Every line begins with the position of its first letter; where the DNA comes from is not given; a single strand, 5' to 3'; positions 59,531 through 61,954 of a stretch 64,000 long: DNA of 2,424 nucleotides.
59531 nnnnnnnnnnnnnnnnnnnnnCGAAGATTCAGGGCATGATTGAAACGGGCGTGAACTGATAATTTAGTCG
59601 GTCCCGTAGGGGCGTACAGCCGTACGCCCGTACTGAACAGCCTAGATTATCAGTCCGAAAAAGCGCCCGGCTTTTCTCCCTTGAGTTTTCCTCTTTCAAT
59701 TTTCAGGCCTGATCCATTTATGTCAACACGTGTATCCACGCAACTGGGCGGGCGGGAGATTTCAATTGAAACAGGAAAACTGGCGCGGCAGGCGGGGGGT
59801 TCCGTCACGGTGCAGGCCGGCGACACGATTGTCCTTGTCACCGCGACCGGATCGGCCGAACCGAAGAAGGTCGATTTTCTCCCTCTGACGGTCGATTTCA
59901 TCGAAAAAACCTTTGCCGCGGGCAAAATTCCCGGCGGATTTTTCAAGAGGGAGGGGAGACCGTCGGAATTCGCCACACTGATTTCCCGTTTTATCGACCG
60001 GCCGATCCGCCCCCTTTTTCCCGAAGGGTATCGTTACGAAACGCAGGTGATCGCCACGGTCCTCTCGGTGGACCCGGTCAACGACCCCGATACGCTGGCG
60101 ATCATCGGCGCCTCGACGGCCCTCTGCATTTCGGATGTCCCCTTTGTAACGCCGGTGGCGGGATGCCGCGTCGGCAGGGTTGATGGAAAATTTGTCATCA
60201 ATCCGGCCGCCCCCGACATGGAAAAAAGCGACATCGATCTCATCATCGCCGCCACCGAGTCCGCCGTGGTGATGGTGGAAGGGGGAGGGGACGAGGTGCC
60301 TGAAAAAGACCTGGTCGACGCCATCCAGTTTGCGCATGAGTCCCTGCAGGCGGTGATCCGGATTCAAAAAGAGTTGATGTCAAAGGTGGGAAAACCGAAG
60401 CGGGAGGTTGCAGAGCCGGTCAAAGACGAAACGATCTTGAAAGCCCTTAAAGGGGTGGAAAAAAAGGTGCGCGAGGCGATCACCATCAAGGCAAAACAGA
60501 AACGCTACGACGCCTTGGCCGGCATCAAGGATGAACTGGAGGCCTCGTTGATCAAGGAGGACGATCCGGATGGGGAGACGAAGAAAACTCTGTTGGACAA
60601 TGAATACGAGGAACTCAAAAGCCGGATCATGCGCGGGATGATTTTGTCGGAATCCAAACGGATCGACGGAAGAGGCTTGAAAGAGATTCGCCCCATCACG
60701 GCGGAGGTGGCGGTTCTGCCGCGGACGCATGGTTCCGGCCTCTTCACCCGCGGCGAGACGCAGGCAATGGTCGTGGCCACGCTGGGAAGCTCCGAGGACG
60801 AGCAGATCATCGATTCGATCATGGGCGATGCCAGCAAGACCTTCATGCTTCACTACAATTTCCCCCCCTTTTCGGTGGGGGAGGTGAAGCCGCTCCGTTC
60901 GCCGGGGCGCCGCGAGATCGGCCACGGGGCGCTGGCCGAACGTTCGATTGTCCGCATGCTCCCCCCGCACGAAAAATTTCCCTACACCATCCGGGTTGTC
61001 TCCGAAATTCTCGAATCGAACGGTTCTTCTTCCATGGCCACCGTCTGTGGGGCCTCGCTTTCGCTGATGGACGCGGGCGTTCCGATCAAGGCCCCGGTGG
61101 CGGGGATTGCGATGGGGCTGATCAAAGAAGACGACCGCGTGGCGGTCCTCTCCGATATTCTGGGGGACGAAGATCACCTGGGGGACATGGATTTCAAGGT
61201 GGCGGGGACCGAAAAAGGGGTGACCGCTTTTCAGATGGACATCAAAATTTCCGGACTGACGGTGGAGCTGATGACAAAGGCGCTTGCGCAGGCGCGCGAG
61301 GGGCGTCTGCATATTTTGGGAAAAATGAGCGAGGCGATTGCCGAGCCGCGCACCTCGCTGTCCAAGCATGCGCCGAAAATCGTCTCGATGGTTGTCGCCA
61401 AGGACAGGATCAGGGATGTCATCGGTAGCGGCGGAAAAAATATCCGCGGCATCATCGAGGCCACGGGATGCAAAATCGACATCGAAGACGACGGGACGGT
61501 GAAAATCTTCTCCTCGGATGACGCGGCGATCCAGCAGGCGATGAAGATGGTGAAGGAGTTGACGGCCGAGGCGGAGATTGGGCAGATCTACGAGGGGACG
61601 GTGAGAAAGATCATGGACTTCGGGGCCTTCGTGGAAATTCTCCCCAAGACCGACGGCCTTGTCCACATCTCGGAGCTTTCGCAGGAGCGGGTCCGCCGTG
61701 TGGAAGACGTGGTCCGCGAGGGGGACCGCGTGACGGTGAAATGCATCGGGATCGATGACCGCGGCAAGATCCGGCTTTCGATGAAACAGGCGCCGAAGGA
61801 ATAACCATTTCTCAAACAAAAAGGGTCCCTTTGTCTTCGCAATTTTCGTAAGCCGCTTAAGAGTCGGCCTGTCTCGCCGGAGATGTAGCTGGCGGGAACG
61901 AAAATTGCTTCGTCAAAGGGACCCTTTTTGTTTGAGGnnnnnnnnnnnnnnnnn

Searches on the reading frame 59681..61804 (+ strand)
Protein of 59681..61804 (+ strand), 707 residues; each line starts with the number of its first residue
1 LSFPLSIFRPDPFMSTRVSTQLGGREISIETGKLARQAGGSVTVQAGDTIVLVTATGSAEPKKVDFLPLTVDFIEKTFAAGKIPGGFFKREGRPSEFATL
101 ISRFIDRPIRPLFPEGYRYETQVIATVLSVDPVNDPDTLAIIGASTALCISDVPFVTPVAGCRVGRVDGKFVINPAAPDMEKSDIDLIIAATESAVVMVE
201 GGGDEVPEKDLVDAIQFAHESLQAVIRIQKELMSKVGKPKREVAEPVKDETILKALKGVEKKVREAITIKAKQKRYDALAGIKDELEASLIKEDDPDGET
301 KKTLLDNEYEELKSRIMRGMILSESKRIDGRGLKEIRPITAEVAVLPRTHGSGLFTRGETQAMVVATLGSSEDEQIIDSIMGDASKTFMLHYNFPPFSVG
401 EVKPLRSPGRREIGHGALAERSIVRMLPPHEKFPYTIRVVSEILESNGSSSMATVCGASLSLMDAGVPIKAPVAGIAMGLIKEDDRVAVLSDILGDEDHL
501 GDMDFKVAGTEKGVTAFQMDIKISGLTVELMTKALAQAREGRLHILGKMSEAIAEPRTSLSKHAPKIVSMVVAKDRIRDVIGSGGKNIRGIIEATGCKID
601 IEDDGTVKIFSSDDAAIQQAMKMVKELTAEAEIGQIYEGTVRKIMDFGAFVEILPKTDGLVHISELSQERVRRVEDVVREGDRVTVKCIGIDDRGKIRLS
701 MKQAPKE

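Call 28: search_protein_families(library=pfam, proteins=[window:59681-61804:+], max_evalue=0.001)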
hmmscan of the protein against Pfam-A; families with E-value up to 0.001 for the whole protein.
window:59681-61804:+ (707 aa): 5 families
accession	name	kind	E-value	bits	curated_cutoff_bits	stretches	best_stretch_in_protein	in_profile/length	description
PF01138.27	RNase_PH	-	5.8e-61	205.1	25.5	2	24-154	2-130/130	3' exoribonuclease family, domain 1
PF03725.20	RNase_PH_C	-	1.5e-23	83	20.8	2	157-220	1-66/67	3' exoribonuclease family, domain 2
PF00575.29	S1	-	4.8e-19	69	22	1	631-702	2-74/74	S1 RNA binding domain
PF00013.35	KH_1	-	1.2e-13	51.1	21.5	1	568-626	2-66/66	KH domain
PF03726.19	PNPase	-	6.9e-13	49.3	24.6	1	259-331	10-80/81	Polyribonucleotide nucleotidyltransferase, RNA binding domain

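Call 66: find_homologous_proteins(query=window:59681-61804:+, max_evalue=1e-50)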
Query window:59681-61804:+ (707 aa): 8000 proteins with E <= 1e-50 among 8000 candidates; the best 120 are listed.
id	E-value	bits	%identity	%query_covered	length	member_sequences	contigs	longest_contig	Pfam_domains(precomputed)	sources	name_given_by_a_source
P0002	0.0e+0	1494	100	98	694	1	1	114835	PF00013.36,PF03725.21,PF00575.30,PF03726.20,PF01138.28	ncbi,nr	ncbi:MAG: polyribonucleotide nucleotidyltransferase [Deltaproteobacteria bacterium]|nr:polyribonucle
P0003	0.0e+0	1336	88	98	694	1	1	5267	PF00013.36,PF03725.21,PF00575.30,PF03726.20,PF01138.28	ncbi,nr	ncbi:MAG: polyribonucleotide nucleotidyltransferase [Deltaproteobacteria bacterium]|nr:polyribonucle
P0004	0.0e+0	1332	88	98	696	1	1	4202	PF00013.36,PF03725.21,PF00575.30,PF03726.20,PF01138.28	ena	-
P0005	0.0e+0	1129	75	98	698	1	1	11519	PF00013.36,PF03725.21,PF00575.30,PF03726.20,PF01138.28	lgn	-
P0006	0.0e+0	1125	75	98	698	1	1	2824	PF00013.36,PF03725.21,PF00575.30,PF03726.20,PF01138.28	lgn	-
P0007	0.0e+0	1120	75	98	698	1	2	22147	PF00013.36,PF03725.21,PF00575.30,PF03726.20,PF01138.28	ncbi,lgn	-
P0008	0.0e+0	1115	73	98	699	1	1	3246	PF00013.36,PF03725.21,PF00575.30,PF03726.20,PF01138.28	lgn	-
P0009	0.0e+0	1105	74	98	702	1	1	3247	PF00013.36,PF03725.21,PF00575.30,PF03726.20,PF01138.28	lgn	-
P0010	0.0e+0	1101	75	97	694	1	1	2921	PF00013.36,PF03725.21,PF00575.30,PF03726.20,PF01138.28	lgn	-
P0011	0.0e+0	1099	72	97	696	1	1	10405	PF00013.36,PF03725.21,PF00575.30,PF03726.20,PF01138.28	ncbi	-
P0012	0.0e+0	1096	75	97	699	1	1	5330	PF00013.36,PF03725.21,PF00575.30,PF03726.20,PF01138.28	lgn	-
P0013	0.0e+0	1096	73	98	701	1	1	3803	PF00013.36,PF03725.21,PF00575.30,PF03726.20,PF01138.28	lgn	-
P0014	0.0e+0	1096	74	97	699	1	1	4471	PF00013.36,PF03725.21,PF00575.30,PF03726.20,PF01138.28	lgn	-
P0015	0.0e+0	1090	73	98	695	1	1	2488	PF00013.36,PF03725.21,PF00575.30,PF03726.20,PF01138.28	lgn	-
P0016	0.0e+0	1082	73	97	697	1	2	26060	PF00013.36,PF03725.21,PF00575.30,PF03726.20,PF01138.28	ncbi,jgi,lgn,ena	-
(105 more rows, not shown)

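Call 67: find_encoding_contigs(protein=P0007, flank=10000, max_places=2)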
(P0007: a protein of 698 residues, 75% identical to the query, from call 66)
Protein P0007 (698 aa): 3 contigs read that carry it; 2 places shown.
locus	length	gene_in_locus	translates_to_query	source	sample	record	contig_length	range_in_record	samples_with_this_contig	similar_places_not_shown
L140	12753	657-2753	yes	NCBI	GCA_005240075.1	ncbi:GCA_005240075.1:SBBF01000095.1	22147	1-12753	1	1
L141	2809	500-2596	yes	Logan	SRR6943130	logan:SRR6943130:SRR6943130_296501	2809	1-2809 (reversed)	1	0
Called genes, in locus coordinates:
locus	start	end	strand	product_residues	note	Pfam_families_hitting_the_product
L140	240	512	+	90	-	PF00312:Ribosomal_S15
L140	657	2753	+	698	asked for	PF01138:RNase_PH, PF03725:RNase_PH_C, PF03726:PNPase, PF01138:RNase_PH, PF00013:KH_1, PF00575:S1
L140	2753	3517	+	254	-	PF02673:BacA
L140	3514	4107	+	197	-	PF01569:PAP2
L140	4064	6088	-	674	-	PF00122:E1-E2_ATPase, PF00702:Hydrolase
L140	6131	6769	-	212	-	PF04127:DFP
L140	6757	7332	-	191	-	PF02441:Flavoprotein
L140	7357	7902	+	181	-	PF01871:AMMECR1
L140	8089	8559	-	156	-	PF12844:HTH_19, PF13560:HTH_31, PF01381:HTH_3, PF13443:HTH_26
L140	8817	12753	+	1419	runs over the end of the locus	-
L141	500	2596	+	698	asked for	PF01138:RNase_PH, PF03725:RNase_PH_C, PF03726:PNPase, PF01138:RNase_PH, PF00013:KH_1, PF00575:S1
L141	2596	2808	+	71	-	?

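Call 68: find_encoding_contigs(protein=P0016, flank=10000, max_places=2)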
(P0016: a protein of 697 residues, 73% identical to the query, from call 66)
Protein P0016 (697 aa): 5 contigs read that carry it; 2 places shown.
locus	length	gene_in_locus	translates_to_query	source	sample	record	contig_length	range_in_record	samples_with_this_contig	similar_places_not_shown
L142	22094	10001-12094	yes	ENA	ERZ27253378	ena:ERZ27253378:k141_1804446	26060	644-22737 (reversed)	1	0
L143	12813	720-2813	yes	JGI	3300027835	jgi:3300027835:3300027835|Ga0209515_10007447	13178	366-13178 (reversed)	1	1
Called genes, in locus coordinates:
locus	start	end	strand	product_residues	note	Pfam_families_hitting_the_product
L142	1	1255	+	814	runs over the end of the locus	PF01553:Acyltransferase (faint)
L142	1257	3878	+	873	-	-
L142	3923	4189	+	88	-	-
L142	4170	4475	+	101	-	-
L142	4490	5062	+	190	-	PF00677:Lum_binding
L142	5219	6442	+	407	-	PF00926:DHBP_synthase, PF00925:GTP_cyclohydro2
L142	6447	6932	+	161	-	PF00885:DMRL_synthase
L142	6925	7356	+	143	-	PF01029:NusB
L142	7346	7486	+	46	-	-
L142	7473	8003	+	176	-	PF02789:Peptidase_M17_N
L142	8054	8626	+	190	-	PF07638:Sigma70_ECF, PF04542:Sigma70_r2, PF08281:Sigma70_r4_2, PF04545:Sigma70_r4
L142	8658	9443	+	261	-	PF07719:TPR_2 (faint), PF13428:TPR_14 (faint), PF13174:TPR_6 (faint)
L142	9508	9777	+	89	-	PF00312:Ribosomal_S15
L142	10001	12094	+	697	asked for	PF01138:RNase_PH, PF03725:RNase_PH_C, PF03726:PNPase, PF01138:RNase_PH, PF00013:KH_1, PF00575:S1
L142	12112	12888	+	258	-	PF02673:BacA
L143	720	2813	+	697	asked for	PF01138:RNase_PH, PF03725:RNase_PH_C, PF03726:PNPase, PF01138:RNase_PH, PF00013:KH_1, PF00575:S1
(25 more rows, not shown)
